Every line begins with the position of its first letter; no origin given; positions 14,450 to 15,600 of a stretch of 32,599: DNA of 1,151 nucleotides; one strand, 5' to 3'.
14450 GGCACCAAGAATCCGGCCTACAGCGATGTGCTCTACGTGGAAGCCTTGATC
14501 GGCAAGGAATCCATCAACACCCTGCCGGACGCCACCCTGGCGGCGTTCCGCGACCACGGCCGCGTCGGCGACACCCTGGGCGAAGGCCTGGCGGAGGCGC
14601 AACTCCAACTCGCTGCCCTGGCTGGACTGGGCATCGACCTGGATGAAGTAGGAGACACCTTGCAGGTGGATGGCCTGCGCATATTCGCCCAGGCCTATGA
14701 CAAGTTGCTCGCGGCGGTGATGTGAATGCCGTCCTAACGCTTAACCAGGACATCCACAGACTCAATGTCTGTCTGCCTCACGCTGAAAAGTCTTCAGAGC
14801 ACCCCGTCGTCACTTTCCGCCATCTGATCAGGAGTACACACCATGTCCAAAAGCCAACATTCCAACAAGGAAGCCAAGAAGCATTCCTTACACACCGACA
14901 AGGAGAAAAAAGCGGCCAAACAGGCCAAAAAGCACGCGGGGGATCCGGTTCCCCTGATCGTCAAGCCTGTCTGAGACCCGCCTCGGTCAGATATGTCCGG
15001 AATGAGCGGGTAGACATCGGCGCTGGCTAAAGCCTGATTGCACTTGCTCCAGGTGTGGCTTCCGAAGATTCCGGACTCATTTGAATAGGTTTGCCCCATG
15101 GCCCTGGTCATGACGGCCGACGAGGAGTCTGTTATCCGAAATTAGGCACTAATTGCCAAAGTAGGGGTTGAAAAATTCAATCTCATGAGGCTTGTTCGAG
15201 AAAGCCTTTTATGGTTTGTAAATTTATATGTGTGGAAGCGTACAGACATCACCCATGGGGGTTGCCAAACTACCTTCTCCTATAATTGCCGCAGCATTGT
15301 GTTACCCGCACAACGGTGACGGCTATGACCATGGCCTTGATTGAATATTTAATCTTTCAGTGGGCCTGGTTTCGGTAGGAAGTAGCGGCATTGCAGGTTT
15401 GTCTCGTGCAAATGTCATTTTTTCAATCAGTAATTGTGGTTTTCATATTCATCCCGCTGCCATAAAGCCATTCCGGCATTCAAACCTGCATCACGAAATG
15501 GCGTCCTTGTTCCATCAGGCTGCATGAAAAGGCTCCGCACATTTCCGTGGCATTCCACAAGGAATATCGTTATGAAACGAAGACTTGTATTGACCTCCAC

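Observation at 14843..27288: Unannotated pair of paralogous 43-aa lysine-rich proteins bracketing the 12-kb glucan-synthase block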

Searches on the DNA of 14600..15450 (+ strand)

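Call 64: search_rna_families(sources=[L001, L013, L029, L033, L049], threshold=gathering)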
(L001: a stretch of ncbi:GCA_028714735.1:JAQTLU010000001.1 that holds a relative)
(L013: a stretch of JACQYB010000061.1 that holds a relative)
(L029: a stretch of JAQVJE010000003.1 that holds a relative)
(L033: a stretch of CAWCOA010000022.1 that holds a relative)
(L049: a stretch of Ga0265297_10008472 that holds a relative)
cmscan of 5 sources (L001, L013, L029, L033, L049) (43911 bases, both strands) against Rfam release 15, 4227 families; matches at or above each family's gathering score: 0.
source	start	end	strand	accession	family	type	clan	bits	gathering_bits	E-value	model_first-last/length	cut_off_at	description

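Call 80: search_rna_families(source=window, start=14600, end=15450, threshold=evalue, max_evalue=1)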
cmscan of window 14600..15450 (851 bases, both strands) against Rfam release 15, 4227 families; matches with E-value up to 1: 1.
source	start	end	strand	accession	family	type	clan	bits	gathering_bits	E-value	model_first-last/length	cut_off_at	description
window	14876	14973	-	RF01056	Magnesium-II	Cis-reg; riboswitch;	-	20.8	40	0.14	1-115/115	no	Magnesium riboswitch aptamer (Magnesium responsive RNA element)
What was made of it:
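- A sub-threshold Rfam hit lies antisense to copy 1 (Magnesium-II, 20.8 bits against a 40-bit cutoff, E = 0.14; call 80).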

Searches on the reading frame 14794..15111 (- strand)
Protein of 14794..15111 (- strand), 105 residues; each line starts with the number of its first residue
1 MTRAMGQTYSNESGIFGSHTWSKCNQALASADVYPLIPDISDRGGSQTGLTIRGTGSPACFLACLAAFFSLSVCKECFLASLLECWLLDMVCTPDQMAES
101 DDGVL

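Call 12: search_protein_families(library=pfam, proteins=[window:14794-15111:-], max_evalue=0.01)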
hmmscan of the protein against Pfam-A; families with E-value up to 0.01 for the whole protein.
window:14794-15111:- (105 aa): 0 families
